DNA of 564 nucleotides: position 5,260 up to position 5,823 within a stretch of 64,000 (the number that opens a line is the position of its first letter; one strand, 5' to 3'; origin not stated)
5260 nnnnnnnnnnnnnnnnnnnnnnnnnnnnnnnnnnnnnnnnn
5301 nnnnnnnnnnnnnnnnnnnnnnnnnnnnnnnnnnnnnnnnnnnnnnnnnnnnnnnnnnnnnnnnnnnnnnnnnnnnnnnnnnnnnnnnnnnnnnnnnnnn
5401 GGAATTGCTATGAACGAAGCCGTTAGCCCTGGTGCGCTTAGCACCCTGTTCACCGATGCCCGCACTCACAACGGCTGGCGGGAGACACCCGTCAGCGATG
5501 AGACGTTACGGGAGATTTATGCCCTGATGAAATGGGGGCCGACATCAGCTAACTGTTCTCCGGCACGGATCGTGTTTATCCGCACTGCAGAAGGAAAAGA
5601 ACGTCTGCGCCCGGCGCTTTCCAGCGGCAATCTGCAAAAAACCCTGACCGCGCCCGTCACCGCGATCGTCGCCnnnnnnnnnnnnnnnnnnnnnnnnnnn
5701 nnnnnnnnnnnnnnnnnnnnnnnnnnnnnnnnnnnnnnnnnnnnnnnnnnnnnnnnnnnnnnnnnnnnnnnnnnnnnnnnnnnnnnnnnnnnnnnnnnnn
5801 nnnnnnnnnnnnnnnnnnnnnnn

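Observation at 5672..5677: rutE is knocked out by a single in-frame amber codon inside an otherwise intact rut operon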

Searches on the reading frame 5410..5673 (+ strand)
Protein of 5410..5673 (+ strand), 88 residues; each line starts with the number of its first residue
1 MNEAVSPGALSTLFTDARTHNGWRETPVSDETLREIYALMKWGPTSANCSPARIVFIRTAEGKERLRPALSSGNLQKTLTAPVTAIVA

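Call 8: find_encoding_contigs(protein=window:5410-5673:+, flank=6000, max_places=10)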
Protein seq(88 aa) (88 aa): 24 contigs read that carry it; 10 places shown.
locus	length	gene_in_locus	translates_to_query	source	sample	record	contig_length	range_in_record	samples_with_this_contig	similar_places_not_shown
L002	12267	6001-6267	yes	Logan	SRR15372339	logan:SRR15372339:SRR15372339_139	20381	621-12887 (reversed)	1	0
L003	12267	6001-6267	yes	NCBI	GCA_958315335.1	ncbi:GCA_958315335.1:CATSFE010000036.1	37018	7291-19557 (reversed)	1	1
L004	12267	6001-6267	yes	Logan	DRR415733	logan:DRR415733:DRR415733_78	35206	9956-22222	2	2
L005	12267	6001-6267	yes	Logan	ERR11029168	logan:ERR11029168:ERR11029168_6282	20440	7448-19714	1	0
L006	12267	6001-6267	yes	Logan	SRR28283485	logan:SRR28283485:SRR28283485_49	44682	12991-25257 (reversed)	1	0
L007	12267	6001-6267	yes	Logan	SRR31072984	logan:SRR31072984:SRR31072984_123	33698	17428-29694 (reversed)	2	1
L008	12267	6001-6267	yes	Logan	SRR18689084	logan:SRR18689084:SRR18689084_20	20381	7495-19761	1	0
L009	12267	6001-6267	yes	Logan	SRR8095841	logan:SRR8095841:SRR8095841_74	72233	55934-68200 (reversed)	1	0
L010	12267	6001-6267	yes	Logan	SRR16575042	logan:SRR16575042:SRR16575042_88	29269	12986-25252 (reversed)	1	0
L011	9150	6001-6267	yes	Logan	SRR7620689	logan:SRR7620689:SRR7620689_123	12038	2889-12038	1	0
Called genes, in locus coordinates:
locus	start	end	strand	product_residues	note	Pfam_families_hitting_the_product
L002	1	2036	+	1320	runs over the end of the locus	PF21775:PutA_1st, PF18327:PRODH, PF14850:Pro_dh-DNA_bdg, PF01619:Pro_dh, PF00171:Aldedh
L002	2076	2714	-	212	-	PF00440:TetR_N, PF08362:TetR_C_3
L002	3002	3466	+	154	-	PF00296:Bac_luciferase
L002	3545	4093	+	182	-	PF00296:Bac_luciferase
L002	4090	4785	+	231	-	PF00857:Isochorismatase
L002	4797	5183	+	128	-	PF01042:Ribonuc_L-PSP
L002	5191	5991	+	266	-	PF00561:Abhydrolase_1, PF12146:Hydrolase_4, PF12697:Abhydrolase_6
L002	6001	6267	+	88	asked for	PF00881:Nitroreductase (weak)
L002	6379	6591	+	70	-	-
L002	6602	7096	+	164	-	PF01613:Flavin_Reduct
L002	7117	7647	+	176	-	PF00860:Xan_ur_permease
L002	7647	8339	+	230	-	PF00860:Xan_ur_permease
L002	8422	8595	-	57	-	PF10685:KGG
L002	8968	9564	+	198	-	PF00258:Flavodoxin_1, PF02525:Flavodoxin_2 (weak), PF03358:FMN_red, PF12724:Flavodoxin_5 (faint)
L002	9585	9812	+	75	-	PF13993:YccJ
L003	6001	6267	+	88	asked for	PF00881:Nitroreductase (weak)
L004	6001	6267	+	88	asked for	PF00881:Nitroreductase (weak)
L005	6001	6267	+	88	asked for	PF00881:Nitroreductase (weak)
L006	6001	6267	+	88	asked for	PF00881:Nitroreductase (weak)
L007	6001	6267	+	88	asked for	PF00881:Nitroreductase (weak)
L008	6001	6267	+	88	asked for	PF00881:Nitroreductase (weak)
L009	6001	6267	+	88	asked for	PF00881:Nitroreductase (weak)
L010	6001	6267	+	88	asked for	PF00881:Nitroreductase (weak)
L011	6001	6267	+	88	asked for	PF00881:Nitroreductase (weak)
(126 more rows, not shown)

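Call 12: list_cluster_members(proteins=[window:5410-5673:+])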
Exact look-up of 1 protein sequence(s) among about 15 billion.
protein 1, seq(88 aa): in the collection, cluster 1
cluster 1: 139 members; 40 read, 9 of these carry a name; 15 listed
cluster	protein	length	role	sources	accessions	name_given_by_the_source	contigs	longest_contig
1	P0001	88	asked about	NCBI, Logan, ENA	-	-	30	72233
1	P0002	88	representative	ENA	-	-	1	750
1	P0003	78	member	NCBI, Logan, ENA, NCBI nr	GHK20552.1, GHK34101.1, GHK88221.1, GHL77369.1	hypothetical protein ECZU06_12260 [Escherichia coli] | hypothetical protein ECZU03_43410 [Escherichia coli]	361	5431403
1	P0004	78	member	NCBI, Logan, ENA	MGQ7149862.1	nitroreductase family protein, partial [Escherichia coli]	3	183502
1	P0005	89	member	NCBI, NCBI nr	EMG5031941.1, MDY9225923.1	nitroreductase family protein, partial [Escherichia coli] | nitroreductase family protein [Escherichia coli]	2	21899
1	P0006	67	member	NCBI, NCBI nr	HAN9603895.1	TPA: hypothetical protein IGQ72_003117, partial [Escherichia coli] | hypothetical protein [Escherichia coli]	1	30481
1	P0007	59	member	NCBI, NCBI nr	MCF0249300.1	MAG: nitroreductase family protein, partial [Shigella flexneri] | nitroreductase family protein [Shigella flexneri]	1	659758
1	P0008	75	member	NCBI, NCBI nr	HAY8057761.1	TPA: nitroreductase family protein, partial [Shigella flexneri] | nitroreductase family protein [Shigella flexneri]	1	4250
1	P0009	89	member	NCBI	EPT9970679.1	nitroreductase family protein, partial [Escherichia coli]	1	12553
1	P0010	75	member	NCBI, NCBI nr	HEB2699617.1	TPA: nitroreductase family protein, partial [Escherichia coli] | nitroreductase family protein [Escherichia coli]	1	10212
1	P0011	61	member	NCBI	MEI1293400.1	nitroreductase family protein, partial [Pseudomonas aeruginosa]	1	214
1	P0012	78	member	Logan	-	-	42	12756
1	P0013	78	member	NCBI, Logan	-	-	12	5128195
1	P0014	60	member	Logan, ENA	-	-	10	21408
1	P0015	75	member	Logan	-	-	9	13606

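Call 63: find_encoding_contigs(protein=P0015, flank=1200, max_places=10)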
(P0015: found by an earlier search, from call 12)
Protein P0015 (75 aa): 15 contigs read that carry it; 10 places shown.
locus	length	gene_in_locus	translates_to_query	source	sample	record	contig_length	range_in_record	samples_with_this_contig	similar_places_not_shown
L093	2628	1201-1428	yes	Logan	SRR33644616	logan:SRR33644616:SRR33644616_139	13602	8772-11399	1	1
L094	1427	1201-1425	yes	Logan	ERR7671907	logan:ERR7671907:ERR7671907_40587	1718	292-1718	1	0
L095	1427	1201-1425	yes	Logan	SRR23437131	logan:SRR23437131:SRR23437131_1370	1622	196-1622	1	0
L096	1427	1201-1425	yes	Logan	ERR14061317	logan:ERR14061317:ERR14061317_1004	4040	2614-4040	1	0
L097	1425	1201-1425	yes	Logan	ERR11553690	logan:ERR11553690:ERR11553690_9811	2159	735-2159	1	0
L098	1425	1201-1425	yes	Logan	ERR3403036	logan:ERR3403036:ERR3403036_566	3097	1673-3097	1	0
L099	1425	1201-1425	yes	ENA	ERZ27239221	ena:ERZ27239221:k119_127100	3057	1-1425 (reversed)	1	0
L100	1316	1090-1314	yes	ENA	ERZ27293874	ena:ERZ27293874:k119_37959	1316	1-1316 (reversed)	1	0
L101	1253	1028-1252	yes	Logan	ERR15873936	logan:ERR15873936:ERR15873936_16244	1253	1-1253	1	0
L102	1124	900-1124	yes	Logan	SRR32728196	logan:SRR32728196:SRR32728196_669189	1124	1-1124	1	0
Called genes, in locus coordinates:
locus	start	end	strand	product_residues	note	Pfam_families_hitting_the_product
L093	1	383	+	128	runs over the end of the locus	PF01042:Ribonuc_L-PSP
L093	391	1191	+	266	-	PF00561:Abhydrolase_1, PF12146:Hydrolase_4, PF12697:Abhydrolase_6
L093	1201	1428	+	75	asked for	PF00881:Nitroreductase (weak)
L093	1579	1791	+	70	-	-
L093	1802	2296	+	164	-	PF01613:Flavin_Reduct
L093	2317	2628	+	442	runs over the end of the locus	PF00860:Xan_ur_permease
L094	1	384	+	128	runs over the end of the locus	PF01042:Ribonuc_L-PSP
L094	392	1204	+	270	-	PF00561:Abhydrolase_1, PF12146:Hydrolase_4, PF12697:Abhydrolase_6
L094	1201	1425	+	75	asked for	PF00881:Nitroreductase (weak)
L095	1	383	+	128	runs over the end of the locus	PF01042:Ribonuc_L-PSP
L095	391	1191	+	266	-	PF00561:Abhydrolase_1, PF12146:Hydrolase_4, PF12697:Abhydrolase_6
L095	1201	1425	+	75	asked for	PF00881:Nitroreductase (weak)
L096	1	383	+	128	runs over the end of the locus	PF01042:Ribonuc_L-PSP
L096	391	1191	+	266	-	PF00561:Abhydrolase_1, PF12146:Hydrolase_4, PF12697:Abhydrolase_6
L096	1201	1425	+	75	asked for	PF00881:Nitroreductase (weak)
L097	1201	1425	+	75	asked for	PF00881:Nitroreductase (weak)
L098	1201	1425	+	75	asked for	PF00881:Nitroreductase (weak)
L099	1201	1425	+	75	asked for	PF00881:Nitroreductase (weak)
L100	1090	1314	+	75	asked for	PF00881:Nitroreductase (weak)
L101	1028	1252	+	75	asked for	PF00881:Nitroreductase (weak)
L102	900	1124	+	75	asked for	PF00881:Nitroreductase (weak)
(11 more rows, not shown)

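Call 90: search_protein_families(proteins=[window:5410-5673:+], library=ncbifam, max_evalue=0.00001)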
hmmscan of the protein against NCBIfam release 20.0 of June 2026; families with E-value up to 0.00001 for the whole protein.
seq(88 aa): 1 family
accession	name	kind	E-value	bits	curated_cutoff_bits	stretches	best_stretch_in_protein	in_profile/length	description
NF003768.0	PRK05365.1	equivalog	7.7e-40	136.5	152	1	1-88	5-92/200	malonic semialdehyde reductase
